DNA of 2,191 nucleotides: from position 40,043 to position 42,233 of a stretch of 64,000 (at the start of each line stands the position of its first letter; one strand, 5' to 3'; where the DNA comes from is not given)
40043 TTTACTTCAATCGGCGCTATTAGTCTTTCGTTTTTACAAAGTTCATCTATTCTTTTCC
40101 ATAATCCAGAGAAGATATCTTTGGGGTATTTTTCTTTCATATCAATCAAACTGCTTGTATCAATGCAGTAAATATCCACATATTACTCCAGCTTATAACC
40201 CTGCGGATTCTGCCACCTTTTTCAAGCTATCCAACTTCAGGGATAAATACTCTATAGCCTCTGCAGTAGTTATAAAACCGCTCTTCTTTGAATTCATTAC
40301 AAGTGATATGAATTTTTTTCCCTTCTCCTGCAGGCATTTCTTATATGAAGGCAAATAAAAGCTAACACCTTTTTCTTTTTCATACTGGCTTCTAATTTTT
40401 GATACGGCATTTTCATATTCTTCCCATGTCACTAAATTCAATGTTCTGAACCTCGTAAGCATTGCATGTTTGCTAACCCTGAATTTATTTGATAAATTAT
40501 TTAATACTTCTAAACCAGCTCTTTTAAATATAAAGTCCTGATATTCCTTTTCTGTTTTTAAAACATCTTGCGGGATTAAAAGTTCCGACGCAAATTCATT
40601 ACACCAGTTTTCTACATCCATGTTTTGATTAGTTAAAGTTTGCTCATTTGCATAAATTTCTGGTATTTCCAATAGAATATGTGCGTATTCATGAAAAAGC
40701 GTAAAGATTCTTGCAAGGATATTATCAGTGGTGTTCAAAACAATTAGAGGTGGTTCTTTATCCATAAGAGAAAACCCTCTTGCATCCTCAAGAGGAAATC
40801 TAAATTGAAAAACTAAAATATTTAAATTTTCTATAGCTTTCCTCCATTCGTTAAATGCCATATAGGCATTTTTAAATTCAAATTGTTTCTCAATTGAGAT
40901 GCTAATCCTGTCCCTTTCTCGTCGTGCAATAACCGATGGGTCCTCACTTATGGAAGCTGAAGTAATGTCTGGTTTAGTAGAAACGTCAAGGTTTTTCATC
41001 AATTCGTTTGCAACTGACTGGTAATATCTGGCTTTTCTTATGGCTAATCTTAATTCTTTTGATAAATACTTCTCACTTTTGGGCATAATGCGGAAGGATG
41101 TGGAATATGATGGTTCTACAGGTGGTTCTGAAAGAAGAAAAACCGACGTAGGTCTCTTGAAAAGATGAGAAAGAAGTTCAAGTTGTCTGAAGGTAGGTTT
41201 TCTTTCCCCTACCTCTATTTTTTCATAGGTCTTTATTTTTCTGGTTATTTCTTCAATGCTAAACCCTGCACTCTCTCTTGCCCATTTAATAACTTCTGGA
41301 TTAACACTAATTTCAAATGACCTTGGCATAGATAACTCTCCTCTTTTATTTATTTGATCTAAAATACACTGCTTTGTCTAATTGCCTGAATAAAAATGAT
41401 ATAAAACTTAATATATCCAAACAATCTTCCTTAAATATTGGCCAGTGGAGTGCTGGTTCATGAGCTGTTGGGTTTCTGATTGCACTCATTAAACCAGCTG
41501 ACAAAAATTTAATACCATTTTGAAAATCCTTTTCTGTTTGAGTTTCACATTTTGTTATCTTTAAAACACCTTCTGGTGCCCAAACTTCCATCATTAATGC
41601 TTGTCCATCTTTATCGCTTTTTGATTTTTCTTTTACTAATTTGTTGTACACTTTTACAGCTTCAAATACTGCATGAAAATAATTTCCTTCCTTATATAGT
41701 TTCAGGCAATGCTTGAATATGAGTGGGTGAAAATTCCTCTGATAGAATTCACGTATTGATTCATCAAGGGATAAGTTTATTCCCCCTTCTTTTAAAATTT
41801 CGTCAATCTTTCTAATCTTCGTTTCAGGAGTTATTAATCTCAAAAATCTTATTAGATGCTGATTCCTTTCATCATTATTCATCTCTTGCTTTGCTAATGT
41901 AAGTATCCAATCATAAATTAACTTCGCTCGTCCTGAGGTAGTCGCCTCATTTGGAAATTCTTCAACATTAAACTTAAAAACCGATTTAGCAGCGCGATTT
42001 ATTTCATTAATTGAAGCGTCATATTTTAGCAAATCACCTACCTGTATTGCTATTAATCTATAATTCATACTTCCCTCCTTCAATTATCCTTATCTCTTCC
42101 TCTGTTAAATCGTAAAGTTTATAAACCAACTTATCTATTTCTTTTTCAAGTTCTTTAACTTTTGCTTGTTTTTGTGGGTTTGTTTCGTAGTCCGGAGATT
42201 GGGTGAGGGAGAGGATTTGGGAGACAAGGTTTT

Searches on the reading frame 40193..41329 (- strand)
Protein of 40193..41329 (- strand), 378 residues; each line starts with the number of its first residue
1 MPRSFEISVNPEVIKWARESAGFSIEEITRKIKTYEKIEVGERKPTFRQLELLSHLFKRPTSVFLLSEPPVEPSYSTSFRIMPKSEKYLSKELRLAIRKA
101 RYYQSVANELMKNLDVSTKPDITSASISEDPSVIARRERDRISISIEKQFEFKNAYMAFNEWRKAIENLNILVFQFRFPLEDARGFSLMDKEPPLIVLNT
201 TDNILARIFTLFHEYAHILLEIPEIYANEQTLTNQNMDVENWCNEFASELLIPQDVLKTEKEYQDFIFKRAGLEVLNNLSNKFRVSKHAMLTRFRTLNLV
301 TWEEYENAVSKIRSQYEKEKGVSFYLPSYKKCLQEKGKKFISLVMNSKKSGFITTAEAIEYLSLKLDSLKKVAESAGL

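Call 4: search_protein_families(library=pfam, proteins=[window:40193-41329:-], max_evalue=0.01)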
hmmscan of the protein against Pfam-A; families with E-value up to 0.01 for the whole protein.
window:40193-41329:- (378 aa): 2 families
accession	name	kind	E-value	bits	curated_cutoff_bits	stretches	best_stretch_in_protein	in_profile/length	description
PF06114.19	Peptidase_M78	-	4.7e-15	55.9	22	1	167-293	2-121/123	IrrE N-terminal-like domain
PF01381.28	HTH_3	-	4e-05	24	23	1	14-62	1-53/55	Helix-turn-helix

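Call 5: search_protein_families(library=padloc, proteins=[window:40193-41329:-], max_evalue=0.001)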
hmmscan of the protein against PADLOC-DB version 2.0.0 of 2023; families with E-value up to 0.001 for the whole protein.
window:40193-41329:- (378 aa): 18 families
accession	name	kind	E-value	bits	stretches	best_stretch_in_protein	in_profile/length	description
PDLC03954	RmrA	-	1.1e-20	72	1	9-306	10-299/380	-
PDLC03943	RmrA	-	1.5e-18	65.1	1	14-317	7-292/370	-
PDLC03948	RmrA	-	3e-18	63.9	1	26-307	29-299/397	-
PDLC03949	RmrA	-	6.5e-18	62.7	1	9-371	2-331/363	-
PDLC03947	RmrA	-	1.4e-17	61.6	1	8-303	10-296/383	-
PDLC03944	RmrA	-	1.4e-16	58.6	1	7-315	4-301/384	-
PDLC04141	capP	-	5.2e-15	53.6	1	179-297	39-153/242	capP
PDLC03952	RmrA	-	2.2e-14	51.1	1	9-314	22-319/395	-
PDLC03951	RmrA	-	2.6e-14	51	1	11-306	10-294/400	-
PDLC04776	PDC-M69B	-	9e-12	43.2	1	177-316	49-193/272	-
PDLC03945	RmrA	-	5.4e-11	40.3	1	17-369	10-360/394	-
PDLC03946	RmrA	-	5.4e-10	36.5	1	32-308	29-278/357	-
PDLC03950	RmrA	-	1.2e-07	29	1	165-318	154-300/369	-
PDLC03955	RmrA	-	1.6e-07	28.9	1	8-314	19-307/371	-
PDLC03953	RmrA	-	1.3e-06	25.9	0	209-301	210-287/373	-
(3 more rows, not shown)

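Call 6: search_protein_families(library=ncbifam, proteins=[window:40193-41329:-], max_evalue=0.001)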
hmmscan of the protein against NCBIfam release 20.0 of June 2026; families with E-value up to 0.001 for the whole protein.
window:40193-41329:- (378 aa): 1 family
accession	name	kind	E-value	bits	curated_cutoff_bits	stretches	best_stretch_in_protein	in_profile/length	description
NF052239.1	antitox_spr1629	equivalog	4.2e-11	42.6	335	1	21-319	14-316/377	spr1629 family repressor/antitoxin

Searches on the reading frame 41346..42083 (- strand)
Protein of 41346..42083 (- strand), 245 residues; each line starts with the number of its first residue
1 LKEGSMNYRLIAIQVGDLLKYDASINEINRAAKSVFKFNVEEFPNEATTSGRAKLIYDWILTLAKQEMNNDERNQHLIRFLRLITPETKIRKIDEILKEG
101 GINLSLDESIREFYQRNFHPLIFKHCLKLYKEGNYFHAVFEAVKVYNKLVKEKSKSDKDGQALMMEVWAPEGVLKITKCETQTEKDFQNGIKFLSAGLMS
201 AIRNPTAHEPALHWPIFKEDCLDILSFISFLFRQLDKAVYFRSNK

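Call 4: search_protein_families(library=pfam, proteins=[window:41346-42083:-], max_evalue=0.01)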
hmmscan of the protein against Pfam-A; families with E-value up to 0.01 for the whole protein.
window:41346-42083:- (245 aa): 2 families
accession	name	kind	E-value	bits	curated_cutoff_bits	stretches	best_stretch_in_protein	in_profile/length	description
PF09509.15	Hypoth_Ymh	-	2.3e-33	115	25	1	116-235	1-119/119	Protein of unknown function (Hypoth_ymh)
PF19911.4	DUF6384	-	0.0057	16.3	25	0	63-103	27-67/308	Family of unknown function (DUF6384)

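Call 5: search_protein_families(library=padloc, proteins=[window:41346-42083:-], max_evalue=0.001)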
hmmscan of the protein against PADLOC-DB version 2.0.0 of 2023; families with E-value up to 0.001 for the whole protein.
window:41346-42083:- (245 aa): 3 families
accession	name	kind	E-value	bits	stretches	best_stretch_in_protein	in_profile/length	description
PDLC03987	PD-Lambda-3_B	-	2.5e-23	80.8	1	115-239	139-264/270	-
PDLC02412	Aga_HEPN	-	7e-10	36.4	1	117-238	253-379/382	Class II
PDLC03988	PD-Lambda-3_B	-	2e-06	25.4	1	115-191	139-216/222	-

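Call 6: search_protein_families(library=ncbifam, proteins=[window:41346-42083:-], max_evalue=0.001)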
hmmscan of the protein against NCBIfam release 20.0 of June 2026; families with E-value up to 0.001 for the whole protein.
window:41346-42083:- (245 aa): 1 family
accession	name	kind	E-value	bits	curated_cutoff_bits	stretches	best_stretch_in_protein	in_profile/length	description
TIGR02391.1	hypoth_ymh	hypoth_equivalog_domain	6.7e-29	100.5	39.45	1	119-238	2-123/125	TIGR02391 family protein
